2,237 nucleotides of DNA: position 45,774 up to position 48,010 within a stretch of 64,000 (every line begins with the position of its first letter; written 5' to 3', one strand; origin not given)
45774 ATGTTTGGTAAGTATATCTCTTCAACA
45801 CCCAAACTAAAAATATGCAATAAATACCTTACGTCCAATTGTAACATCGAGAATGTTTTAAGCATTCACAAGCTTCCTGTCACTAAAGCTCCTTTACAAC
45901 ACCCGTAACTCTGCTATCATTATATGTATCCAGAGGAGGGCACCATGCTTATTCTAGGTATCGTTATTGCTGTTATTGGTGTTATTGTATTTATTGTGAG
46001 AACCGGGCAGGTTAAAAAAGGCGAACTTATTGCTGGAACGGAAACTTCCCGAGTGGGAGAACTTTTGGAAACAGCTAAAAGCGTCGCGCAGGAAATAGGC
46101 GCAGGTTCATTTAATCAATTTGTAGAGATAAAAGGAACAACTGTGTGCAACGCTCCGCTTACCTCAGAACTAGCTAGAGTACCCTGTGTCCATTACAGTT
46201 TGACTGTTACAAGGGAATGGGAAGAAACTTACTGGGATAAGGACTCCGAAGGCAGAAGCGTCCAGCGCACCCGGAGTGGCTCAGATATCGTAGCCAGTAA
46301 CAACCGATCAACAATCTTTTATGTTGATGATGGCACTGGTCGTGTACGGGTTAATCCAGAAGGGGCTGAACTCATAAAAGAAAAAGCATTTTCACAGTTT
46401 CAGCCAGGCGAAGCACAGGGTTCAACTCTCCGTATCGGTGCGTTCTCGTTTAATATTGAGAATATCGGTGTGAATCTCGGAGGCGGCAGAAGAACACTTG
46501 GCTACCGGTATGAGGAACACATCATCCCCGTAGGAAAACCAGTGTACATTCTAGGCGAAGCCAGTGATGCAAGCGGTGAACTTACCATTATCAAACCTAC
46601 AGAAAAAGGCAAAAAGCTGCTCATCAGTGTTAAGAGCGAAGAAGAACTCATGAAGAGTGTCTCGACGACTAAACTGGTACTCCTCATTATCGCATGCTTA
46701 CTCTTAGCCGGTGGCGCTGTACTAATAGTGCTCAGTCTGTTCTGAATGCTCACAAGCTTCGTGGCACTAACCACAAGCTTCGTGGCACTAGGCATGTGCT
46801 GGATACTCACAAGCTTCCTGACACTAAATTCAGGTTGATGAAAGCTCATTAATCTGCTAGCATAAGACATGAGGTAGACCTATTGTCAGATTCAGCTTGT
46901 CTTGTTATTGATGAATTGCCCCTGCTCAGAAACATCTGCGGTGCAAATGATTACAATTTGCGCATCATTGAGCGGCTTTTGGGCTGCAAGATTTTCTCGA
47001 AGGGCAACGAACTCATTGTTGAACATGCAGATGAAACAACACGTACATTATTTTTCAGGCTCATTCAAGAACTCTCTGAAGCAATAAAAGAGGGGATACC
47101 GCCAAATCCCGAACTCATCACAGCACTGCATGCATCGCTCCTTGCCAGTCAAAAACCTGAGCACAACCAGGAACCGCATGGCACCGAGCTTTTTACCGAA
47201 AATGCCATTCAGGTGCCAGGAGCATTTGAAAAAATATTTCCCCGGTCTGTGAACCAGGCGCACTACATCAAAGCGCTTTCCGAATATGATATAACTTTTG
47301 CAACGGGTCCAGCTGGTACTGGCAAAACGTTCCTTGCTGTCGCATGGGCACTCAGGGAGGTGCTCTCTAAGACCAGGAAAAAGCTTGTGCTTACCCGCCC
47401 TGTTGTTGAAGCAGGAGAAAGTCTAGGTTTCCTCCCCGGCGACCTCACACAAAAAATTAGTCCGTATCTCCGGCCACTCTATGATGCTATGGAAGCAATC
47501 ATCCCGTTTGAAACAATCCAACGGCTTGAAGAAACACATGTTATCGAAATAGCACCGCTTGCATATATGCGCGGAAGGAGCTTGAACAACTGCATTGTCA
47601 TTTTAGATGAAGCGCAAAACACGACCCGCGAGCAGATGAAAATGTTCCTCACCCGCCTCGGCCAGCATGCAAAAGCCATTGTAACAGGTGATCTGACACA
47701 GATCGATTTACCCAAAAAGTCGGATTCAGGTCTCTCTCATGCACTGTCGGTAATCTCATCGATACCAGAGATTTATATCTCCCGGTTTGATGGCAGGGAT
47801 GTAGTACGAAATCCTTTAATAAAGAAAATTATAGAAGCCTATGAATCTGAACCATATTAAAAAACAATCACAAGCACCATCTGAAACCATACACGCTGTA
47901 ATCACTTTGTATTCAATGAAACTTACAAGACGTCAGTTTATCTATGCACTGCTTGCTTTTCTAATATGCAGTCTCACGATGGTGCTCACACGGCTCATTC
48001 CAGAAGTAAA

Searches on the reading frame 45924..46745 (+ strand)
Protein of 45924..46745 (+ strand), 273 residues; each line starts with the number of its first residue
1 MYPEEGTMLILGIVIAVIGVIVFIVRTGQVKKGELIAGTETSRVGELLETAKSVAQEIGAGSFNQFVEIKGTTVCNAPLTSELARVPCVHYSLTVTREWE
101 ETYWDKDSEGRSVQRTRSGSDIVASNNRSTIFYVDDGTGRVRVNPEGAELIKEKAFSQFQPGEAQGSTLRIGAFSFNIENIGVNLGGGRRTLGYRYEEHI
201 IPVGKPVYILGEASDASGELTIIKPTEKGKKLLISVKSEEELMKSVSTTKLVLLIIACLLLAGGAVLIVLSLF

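Call 8: find_encoding_contigs(protein=window:45924-46745:+, flank=3000, max_places=6)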
Protein window:45924-46745:+ (273 aa): 20 contigs read that carry it; 6 places shown.
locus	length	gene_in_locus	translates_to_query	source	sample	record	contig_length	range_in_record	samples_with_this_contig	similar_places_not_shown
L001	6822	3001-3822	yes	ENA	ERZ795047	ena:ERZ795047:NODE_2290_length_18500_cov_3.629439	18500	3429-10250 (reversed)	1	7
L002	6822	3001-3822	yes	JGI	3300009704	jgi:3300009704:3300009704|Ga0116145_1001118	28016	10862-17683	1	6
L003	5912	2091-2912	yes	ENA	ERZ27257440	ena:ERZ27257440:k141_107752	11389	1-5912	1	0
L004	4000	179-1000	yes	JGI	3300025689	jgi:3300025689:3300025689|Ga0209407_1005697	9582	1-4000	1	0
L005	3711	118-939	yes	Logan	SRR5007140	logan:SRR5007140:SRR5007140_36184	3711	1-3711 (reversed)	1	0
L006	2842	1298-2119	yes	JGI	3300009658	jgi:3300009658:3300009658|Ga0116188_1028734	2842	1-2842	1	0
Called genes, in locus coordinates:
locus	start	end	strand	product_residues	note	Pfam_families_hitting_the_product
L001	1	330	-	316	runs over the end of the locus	-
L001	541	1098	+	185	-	-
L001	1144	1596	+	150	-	-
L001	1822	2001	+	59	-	-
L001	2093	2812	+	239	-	PF14512:TM1586_NiRdase, PF00881:Nitroreductase (faint)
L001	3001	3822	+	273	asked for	PF12483:GIDE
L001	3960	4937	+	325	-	PF02562:PhoH, PF13604:AAA_30, PF13245:AAA_19 (weak)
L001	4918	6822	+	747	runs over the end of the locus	PF07697:7TMR-HDED, PF07698:7TM-7TMR_HD, PF01966:HD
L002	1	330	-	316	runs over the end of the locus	-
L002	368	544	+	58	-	-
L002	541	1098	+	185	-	-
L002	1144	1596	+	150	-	-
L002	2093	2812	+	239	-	PF14512:TM1586_NiRdase, PF00881:Nitroreductase (faint)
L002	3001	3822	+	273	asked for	PF12483:GIDE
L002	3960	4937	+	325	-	PF02562:PhoH, PF13604:AAA_30, PF13245:AAA_19 (weak)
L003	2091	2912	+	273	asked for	PF12483:GIDE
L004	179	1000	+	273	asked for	PF12483:GIDE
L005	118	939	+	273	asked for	PF12483:GIDE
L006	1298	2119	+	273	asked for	PF12483:GIDE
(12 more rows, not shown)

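Call 93: list_cluster_members(proteins=[P0001, window:45924-46745:+, window:62508-63560:+])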
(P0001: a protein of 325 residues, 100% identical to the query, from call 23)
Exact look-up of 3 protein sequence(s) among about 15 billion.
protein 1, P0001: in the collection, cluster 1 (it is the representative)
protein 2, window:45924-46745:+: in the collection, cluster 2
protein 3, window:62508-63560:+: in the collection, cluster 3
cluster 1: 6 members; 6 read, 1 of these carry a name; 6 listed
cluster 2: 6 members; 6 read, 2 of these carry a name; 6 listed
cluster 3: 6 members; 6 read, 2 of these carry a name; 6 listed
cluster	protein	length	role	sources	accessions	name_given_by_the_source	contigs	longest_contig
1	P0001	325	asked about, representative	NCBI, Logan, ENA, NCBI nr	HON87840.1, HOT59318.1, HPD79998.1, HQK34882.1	MAG TPA: PhoH family protein [Spirochaetia bacterium] | PhoH family protein [Spirochaetales bacterium]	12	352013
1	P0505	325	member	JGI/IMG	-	-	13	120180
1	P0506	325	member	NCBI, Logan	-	-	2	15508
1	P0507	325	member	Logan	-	-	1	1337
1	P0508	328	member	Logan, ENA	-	-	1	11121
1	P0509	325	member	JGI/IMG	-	-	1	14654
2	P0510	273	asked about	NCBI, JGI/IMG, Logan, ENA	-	-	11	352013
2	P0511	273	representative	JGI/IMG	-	-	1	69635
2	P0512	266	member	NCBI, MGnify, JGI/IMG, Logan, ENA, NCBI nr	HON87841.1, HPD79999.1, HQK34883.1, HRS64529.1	MAG TPA: E3 ubiquitin ligase family protein [Spirochaetia bacterium] | FL=1 | E3 ubiquitin ligase family protein [Spirochaetales bacterium]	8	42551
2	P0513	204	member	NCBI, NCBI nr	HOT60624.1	MAG TPA: GIDE domain-containing protein, partial [Spirochaetales bacterium] | GIDE domain-containing protein [Spirochaetales bacterium]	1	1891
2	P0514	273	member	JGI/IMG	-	-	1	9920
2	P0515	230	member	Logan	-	-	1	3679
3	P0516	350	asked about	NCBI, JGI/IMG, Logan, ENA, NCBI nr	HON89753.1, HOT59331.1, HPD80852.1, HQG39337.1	MAG TPA: metallophosphoesterase family protein [Spirochaetia bacterium] | metallophosphoesterase family protein [Spirochaetales bacterium]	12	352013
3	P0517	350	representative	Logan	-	-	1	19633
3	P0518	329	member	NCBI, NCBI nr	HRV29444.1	MAG TPA: metallophosphoesterase family protein, partial [Spirochaetia bacterium] | metallophosphoesterase family protein [Spirochaetia bacterium]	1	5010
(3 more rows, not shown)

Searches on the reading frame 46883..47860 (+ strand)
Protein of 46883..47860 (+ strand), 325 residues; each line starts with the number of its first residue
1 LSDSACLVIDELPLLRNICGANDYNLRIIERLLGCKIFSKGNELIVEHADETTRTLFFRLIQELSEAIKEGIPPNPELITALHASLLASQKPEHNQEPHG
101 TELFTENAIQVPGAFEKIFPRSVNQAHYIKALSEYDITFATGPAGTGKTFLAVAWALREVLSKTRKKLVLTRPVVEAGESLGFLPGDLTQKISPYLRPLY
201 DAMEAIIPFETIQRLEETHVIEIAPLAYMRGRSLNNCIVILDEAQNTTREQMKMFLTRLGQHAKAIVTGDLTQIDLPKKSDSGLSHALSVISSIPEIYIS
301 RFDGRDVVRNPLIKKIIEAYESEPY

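Call 23: find_homologous_proteins(query=window:46883-47860:+, max_evalue=1e-60)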
Query window:46883-47860:+ (325 aa): 7899 proteins with E <= 1e-60 among 8000 candidates; the best 120 are listed.
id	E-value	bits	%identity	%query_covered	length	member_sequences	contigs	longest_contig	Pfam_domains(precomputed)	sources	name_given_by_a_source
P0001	3.4e-211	718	100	100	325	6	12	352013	PF13604.13,PF13245.13,PF02562.23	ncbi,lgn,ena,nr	ncbi:MAG TPA: PhoH family protein [Spirochaetia bacterium]|nr:PhoH family protein [Spirochaetales ba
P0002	5.4e-191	651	89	100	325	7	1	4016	PF13604.13,PF13245.13,PF02562.23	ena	-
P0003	6.7e-171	585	82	100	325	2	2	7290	PF13604.13,PF02562.23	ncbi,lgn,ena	-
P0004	3.9e-141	488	67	99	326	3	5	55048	PF13604.13,PF02562.23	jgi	-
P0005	1.0e-140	486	66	99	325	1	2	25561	PF13604.13,PF02562.23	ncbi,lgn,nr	ncbi:MAG: PhoH family protein [Spirochaetia bacterium]|nr:PhoH family protein [Spirochaetia bacteriu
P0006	1.1e-140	486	66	99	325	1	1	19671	PF13604.13,PF02562.23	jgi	jgi:phosphate starvation-inducible PhoH-like protein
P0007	3.3e-140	485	67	99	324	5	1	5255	PF13604.13,PF02562.23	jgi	-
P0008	7.8e-140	483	66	99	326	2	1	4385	PF13604.13,PF02562.23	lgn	-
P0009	1.8e-139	482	67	99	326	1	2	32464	PF13604.13,PF02562.23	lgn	-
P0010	2.0e-139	482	65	99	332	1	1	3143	PF13604.13,PF02562.23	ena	-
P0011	2.1e-139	482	66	99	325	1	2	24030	PF13604.13,PF02562.23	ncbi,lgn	-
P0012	2.2e-139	482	66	99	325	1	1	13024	PF13604.13,PF02562.23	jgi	jgi:phosphate starvation-inducible PhoH-like protein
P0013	2.4e-139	482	66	99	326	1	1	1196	PF13604.13,PF02562.23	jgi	jgi:phosphate starvation-inducible PhoH-like protein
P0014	3.8e-139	481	65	99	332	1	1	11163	PF13604.13,PF02562.23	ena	-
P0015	4.8e-139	481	66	99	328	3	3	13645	PF13604.13,PF02562.23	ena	-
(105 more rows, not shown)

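Call 24: find_encoding_contigs(protein=P0002, flank=10000, max_places=3)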
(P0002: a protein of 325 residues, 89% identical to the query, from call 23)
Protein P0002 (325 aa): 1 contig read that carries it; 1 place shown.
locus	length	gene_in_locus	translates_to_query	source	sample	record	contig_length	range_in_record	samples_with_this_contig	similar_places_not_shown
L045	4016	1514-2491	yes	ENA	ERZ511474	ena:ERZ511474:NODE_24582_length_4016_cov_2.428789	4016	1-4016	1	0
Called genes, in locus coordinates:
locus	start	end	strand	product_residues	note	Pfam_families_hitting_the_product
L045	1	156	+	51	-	?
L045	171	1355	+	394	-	PF02653:BPD_transp_2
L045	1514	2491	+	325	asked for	PF02562:PhoH, PF13604:AAA_30, PF13245:AAA_19 (weak)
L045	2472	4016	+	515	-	?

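Call 25: find_encoding_contigs(protein=P0003, flank=10000, max_places=3)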
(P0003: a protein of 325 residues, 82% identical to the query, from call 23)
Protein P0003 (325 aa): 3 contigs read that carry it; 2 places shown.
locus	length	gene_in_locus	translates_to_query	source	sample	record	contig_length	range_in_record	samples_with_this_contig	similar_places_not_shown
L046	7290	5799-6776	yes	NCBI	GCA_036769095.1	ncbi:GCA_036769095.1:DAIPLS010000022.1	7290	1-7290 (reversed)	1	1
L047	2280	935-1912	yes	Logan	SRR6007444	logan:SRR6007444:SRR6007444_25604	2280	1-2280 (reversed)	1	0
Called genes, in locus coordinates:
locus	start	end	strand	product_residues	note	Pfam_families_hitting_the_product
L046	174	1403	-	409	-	PF00082:Peptidase_S8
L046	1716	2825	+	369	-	PF00532:Peripla_BP_1 (weak), PF13407:Peripla_BP_4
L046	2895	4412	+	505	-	PF00005:ABC_tran, PF02463:SMC_N (faint), PF09818:ABC_ATPase (faint), PF13304:AAA_21 (faint), PF00005:ABC_tran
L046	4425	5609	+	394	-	PF02653:BPD_transp_2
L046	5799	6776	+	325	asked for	PF02562:PhoH, PF13604:AAA_30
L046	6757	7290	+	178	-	?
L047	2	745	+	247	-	?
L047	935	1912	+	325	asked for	PF02562:PhoH, PF13604:AAA_30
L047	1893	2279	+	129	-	?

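Call 26: find_encoding_contigs(protein=P0004, flank=10000, max_places=3)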
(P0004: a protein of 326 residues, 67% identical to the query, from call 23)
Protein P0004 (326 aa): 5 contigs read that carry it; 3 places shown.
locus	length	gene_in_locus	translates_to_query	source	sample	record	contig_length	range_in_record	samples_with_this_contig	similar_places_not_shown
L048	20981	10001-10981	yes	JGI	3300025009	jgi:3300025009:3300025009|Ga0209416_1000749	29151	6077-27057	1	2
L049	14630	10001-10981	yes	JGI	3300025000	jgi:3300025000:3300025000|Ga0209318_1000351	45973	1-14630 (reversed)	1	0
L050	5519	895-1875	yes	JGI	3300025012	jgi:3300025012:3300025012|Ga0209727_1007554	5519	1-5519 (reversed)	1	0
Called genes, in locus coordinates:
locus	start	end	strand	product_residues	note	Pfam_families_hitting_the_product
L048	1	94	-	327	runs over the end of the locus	PF01368:DHH, PF02272:DHHA1 (weak)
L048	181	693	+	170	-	PF07308:DUF1456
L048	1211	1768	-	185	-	PF06541:ABC_trans_CmpB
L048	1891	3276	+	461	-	PF01590:GAF, PF13185:GAF_2, PF00990:GGDEF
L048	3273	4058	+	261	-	PF01640:Peptidase_C10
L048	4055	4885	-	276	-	PF02517:Rce1-like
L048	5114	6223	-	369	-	PF01926:MMR_HSR1, PF02421:FeoB_N (weak), PF06071:YchF-GTPase_C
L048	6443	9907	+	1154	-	-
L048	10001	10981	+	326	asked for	PF02562:PhoH, PF13604:AAA_30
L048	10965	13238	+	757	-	PF07697:7TMR-HDED, PF07698:7TM-7TMR_HD, PF01966:HD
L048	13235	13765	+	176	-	PF02130:YbeY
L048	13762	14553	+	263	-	PF00571:CBS (weak), PF03471:CorC_HlyC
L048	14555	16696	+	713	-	PF07719:TPR_2 (faint), PF13428:TPR_14 (faint), PF23914:TPR_CcmH_CycH (faint), PF12895:ANAPC3 (faint), PF13431:TPR_17 (faint), PF13432:TPR_16 (faint), PF14559:TPR_19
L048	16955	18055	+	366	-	-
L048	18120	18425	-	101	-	PF02922:CBM_48 (weak)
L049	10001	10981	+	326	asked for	PF02562:PhoH, PF13604:AAA_30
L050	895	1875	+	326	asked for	PF02562:PhoH, PF13604:AAA_30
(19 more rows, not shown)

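Call 45: find_encoding_contigs(protein=P0001, flank=1000, max_places=10)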
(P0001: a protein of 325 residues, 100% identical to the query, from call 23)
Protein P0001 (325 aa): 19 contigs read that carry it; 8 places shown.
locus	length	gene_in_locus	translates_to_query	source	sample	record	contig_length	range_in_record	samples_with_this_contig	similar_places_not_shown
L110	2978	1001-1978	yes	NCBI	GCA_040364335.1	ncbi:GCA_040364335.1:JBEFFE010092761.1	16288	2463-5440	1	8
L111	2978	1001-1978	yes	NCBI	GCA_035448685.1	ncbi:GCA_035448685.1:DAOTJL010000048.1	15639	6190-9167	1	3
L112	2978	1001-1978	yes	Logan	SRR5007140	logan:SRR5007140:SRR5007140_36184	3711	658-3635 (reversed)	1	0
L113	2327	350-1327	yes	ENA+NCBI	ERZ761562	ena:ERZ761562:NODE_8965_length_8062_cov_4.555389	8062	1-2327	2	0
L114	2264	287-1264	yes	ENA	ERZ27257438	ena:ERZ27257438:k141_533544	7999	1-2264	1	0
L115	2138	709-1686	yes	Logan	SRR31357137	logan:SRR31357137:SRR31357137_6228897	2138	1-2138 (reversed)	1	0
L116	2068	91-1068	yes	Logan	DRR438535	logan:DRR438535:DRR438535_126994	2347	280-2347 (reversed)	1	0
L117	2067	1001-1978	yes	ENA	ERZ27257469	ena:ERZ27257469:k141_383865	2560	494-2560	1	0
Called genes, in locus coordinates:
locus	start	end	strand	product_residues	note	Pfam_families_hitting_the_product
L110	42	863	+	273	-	PF12483:GIDE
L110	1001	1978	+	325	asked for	PF02562:PhoH, PF13604:AAA_30, PF13245:AAA_19 (weak)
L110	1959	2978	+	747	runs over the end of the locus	PF07697:7TMR-HDED, PF07698:7TM-7TMR_HD, PF01966:HD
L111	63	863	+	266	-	PF12483:GIDE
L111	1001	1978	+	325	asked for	PF02562:PhoH, PF13604:AAA_30, PF13245:AAA_19 (weak)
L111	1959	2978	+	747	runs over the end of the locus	PF07697:7TMR-HDED, PF07698:7TM-7TMR_HD, PF01966:HD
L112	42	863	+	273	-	PF12483:GIDE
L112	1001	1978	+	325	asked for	PF02562:PhoH, PF13604:AAA_30, PF13245:AAA_19 (weak)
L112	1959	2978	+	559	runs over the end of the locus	?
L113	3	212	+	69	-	?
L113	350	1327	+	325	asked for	PF02562:PhoH, PF13604:AAA_30, PF13245:AAA_19 (weak)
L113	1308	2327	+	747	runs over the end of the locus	PF07697:7TMR-HDED, PF07698:7TM-7TMR_HD, PF01966:HD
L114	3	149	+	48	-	?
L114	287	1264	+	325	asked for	PF02562:PhoH, PF13604:AAA_30, PF13245:AAA_19 (weak)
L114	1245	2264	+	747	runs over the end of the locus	PF07697:7TMR-HDED, PF07698:7TM-7TMR_HD, PF01966:HD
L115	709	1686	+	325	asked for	PF02562:PhoH, PF13604:AAA_30, PF13245:AAA_19 (weak)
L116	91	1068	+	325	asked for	PF02562:PhoH, PF13604:AAA_30, PF13245:AAA_19 (weak)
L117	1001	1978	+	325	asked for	PF02562:PhoH, PF13604:AAA_30, PF13245:AAA_19 (weak)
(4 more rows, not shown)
